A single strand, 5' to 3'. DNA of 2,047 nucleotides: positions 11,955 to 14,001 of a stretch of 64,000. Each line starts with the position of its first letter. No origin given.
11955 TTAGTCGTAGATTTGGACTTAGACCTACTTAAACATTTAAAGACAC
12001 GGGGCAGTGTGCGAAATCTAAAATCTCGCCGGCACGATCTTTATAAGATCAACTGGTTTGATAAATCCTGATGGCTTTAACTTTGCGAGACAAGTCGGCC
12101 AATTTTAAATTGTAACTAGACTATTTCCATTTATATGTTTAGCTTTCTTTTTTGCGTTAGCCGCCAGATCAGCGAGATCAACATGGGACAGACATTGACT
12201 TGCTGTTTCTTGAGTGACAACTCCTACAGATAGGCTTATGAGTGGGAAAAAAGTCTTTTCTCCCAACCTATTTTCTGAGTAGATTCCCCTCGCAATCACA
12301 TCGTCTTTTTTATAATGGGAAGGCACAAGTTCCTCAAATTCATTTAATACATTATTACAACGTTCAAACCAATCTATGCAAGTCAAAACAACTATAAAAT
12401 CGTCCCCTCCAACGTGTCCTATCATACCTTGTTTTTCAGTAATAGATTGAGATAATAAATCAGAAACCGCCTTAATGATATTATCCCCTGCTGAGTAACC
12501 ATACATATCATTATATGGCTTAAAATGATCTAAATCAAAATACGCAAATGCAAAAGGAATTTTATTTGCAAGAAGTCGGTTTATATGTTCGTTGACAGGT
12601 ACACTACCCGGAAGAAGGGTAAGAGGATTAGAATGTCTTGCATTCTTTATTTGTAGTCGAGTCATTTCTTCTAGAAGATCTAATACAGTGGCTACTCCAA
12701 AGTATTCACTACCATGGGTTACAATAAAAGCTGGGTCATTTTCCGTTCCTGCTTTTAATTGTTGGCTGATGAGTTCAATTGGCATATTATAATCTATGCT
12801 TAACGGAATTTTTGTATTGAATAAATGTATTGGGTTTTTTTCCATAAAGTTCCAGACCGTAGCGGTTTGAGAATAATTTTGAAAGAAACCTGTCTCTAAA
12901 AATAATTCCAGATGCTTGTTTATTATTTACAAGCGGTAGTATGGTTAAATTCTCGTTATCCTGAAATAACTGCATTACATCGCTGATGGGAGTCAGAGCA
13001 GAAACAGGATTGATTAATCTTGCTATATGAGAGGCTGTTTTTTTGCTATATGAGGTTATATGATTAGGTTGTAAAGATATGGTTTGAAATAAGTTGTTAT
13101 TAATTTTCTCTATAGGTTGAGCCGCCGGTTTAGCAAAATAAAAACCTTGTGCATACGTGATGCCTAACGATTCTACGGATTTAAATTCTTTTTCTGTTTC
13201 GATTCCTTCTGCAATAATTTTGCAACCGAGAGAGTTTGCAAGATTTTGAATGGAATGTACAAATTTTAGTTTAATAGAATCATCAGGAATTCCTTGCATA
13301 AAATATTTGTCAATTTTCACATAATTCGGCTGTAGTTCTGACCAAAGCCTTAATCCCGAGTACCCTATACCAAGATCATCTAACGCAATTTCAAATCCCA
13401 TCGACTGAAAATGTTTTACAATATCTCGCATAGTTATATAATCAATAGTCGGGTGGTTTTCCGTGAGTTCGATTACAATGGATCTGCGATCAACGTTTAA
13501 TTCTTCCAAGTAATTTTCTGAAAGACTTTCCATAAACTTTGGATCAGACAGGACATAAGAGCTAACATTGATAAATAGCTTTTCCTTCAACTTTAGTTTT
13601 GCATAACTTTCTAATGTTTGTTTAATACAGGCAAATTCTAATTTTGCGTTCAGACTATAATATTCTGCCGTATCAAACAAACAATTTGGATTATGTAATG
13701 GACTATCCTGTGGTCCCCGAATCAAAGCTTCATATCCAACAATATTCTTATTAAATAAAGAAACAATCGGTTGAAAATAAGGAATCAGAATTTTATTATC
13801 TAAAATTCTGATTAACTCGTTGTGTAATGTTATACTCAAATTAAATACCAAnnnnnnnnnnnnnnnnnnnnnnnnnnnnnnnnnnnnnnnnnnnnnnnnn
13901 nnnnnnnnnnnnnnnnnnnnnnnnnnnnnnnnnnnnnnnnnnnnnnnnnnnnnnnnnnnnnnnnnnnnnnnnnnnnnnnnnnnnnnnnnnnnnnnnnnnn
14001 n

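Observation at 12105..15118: Co-directional CBS-linked signalling trio: CBS-PP2C phosphatase, EAL-CBS phosphodiesterase, CBS-GGDDF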

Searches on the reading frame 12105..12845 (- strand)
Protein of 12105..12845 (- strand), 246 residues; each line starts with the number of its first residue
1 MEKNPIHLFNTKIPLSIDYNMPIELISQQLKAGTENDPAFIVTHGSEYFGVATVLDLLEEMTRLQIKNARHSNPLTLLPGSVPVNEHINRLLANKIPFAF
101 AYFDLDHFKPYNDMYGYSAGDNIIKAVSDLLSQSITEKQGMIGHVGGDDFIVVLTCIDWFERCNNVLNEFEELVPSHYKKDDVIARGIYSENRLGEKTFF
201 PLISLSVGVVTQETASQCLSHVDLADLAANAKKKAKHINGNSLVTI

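Call 3: search_protein_families(library=pfam, proteins=[window:12105-12845:-], max_evalue=1)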
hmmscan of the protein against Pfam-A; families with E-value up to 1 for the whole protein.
window:12105-12845:- (246 aa): 2 families
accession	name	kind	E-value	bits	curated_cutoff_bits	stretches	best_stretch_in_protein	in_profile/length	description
PF00990.26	GGDEF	-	9e-16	58.5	23.8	1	75-158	6-92/161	Diguanylate cyclase, GGDEF domain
PF22335.1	Cas10-Cmr2_palm2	-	0.00096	19.7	27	1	133-233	44-125/133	Cas10/Cmr2, second palm domain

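Call 4: search_protein_families(library=ncbifam, proteins=[window:12105-12845:-], max_evalue=1)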
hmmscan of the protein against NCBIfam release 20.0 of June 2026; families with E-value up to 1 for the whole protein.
window:12105-12845:- (246 aa): 19 families
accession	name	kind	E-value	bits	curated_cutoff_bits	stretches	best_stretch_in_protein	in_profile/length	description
TIGR00254.1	GGDEF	domain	1.6e-15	57.2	37.4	1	88-157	27-95/168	diguanylate cyclase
NF007423.1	PRK09966.1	equivalog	2.2e-14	53.2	325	1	68-172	238-344/390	diguanylate cyclase DgcN/YfiN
NF011955.1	PRK15426.1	equivalog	2.7e-13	48.9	408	1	91-159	423-490/564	cellulose biosynthesis regulator diguanylate cyclase DgcQ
NF038266.1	diguan_SiaD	equivalog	4.9e-12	45.8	290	1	84-158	112-185/252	biofilm regulation diguanylate cyclase SiaD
NF007380.0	PRK09894.1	equivalog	1.6e-11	44.1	256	1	67-155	126-215/296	diguanylate cyclase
NF007474.0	PRK10060.1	equivalog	3.4e-11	42.1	782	1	51-154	217-322/663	cyclic di-GMP phosphodiesterase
NF007135.0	PRK09581.1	equivalog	5.5e-11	41.9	474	1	86-158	312-383/457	PleD family two-component system response regulator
NF041606.1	dguan_cyc_DgcA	equivalog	3.9e-10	39.2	370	1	85-155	197-266/340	diguanylate cyclase DgcA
NF051473.1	DigCycDgcsShew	equivalog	4.3e-10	39.4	400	1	88-155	157-223/291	diguanylate cyclase DgcS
NF053781.1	cdiGMPphdstlr2612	equivalog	1.5e-09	36.1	1600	1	64-165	834-939/1268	Tlr1612 family c-di-GMP phosphodiesterase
NF045675.1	PhdiestaseDibA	equivalog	2e-09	36.4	980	1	66-160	199-296/623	phosphodiesterase DibA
NF047654.1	DiguCycDgcRLepto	equivalog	2.2e-09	36.6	500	1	86-174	153-239/295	diguanylate cyclase DgcR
NF040885.1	diguan_DgcJ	equivalog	2.4e-09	36.5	500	1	85-158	360-432/493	diguanylate cyclase DgcJ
NF047872.1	GGDEF_GdpS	equivalog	1.3e-08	34.5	400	1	85-156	202-276/355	GGDEF domain-containing protein GdpS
NF008467.0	PRK11359.1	equivalog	1.4e-08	33.3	857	1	55-174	361-479/800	oxygen-sensing cyclic-di-GMP phosphodiesterase DosP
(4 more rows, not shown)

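Call 63: list_cluster_members(proteins=[P0001, window:12105-12845:-, window:12787-13851:-, window:12787-13836:-])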
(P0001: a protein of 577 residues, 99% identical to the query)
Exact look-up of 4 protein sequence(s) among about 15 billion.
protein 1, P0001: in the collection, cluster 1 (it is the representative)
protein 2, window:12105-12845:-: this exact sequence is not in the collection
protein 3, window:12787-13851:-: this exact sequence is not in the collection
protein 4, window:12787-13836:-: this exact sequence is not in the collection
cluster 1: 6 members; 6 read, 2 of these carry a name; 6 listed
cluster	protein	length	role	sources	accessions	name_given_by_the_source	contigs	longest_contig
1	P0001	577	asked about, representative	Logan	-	-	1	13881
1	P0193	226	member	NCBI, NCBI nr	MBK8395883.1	MAG: GGDEF domain-containing protein [Leptospiraceae bacterium] | GGDEF domain-containing protein [Leptospiraceae bacterium]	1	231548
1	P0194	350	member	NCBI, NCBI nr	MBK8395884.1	MAG: EAL domain-containing protein [Leptospiraceae bacterium] | EAL domain-containing protein [Leptospiraceae bacterium]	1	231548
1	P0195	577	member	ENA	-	-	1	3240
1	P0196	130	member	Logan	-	-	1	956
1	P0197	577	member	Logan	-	-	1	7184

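Call 65: find_encoding_contigs(protein=P0194, flank=3000, max_places=3)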
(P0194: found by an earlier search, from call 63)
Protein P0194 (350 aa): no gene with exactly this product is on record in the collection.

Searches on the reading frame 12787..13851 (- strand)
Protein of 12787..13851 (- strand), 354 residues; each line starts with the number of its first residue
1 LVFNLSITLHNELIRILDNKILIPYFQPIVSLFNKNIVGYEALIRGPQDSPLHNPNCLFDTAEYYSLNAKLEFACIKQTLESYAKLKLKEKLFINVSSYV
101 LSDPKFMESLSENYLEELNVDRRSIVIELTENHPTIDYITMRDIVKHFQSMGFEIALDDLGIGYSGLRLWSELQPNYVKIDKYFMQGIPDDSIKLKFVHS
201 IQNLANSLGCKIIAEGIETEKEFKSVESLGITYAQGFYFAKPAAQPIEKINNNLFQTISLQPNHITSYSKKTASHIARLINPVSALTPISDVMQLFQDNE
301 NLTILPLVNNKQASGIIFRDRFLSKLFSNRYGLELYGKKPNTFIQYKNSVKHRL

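Call 3: search_protein_families(library=pfam, proteins=[window:12787-13851:-], max_evalue=1)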
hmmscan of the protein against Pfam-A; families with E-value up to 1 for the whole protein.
window:12787-13851:- (354 aa): 4 families
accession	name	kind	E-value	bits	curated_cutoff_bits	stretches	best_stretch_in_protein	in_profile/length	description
PF00563.25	EAL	-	1.3e-53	182.2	31.3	1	13-242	4-236/236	EAL domain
PF00571.33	CBS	-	0.016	16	24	1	283-325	12-54/57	CBS domain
PF11263.13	Attachment_P66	-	0.026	14.2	25.2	1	217-271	81-132/253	Borrelia burgdorferi attachment protein P66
PF23764.1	Beta-barrel_GLAA-B_II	-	0.15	12.8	28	0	146-159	7-20/67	GLAA-B beta-barrel domain II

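Call 4: search_protein_families(library=ncbifam, proteins=[window:12787-13851:-], max_evalue=1)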
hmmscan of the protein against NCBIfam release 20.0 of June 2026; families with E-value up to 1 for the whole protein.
window:12787-13851:- (354 aa): 15 families
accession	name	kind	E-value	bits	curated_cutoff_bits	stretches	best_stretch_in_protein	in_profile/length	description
NF052265.1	EAL_dom_RimA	equivalog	1e-35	123.2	430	1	26-255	21-246/248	S6 modification regulatory phosphodiesterase RimA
NF007474.0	PRK10060.1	equivalog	1.7e-32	112.5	782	1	9-245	409-648/663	cyclic di-GMP phosphodiesterase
NF052458.1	PhdiestGepA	equivalog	1.7e-31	109.2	1200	1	11-243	594-832/840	phosphodiesterase GepA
NF045675.1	PhdiestaseDibA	equivalog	3.6e-30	104.9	980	1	7-244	376-617/623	phosphodiesterase DibA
NF008807.1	PRK11829.1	equivalog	1.5e-29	102.6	733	1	7-245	414-655/670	biofilm formation regulator HmsP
NF053781.1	cdiGMPphdstlr2612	equivalog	1.5e-28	99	1600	1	7-243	1014-1256/1268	Tlr1612 family c-di-GMP phosphodiesterase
NF007839.0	PRK10551.1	equivalog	5.6e-27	94.5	461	1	24-244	279-502/518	cyclic di-GMP phosphodiesterase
NF052596.1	RR_EAL_PvrR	equivalog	2.2e-25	89.1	580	1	10-243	144-380/398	response regulator cyclic di-GMP phosphodiesterase PvrR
NF045673.1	c-di-GMPRcptLapD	equivalog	2.5e-21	75.6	1020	1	10-244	414-646/647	cyclic di-GMP receptor LapD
NF008467.0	PRK11359.1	equivalog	3.8e-19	68.2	857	1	21-244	557-784/800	oxygen-sensing cyclic-di-GMP phosphodiesterase DosP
NF051476.1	CDiGphdiTpdA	equivalog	4.9e-19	68.6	1000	1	87-240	419-568/570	cyclic di-GMP phosphodiesterase TpdA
NF007298.0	PRK09776.1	equivalog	2.9e-17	61.9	1135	1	48-254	901-1106/1111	diguanylate cyclase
NF008281.1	PRK11059.1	equivalog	4.3e-17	61.6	663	1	60-243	448-630/633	RNase E specificity factor CsrD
NF008617.0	PRK11596.1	equivalog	2.5e-09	36.8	190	1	154-251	154-249/255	cyclic-guanylate-specific phosphodiesterase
NF051880.1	FlagAsmCDGMPTipF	equivalog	5e-09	35.5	600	1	25-244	165-395/421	flagella assembly cyclic-di-GMP phosphodiesterase TipF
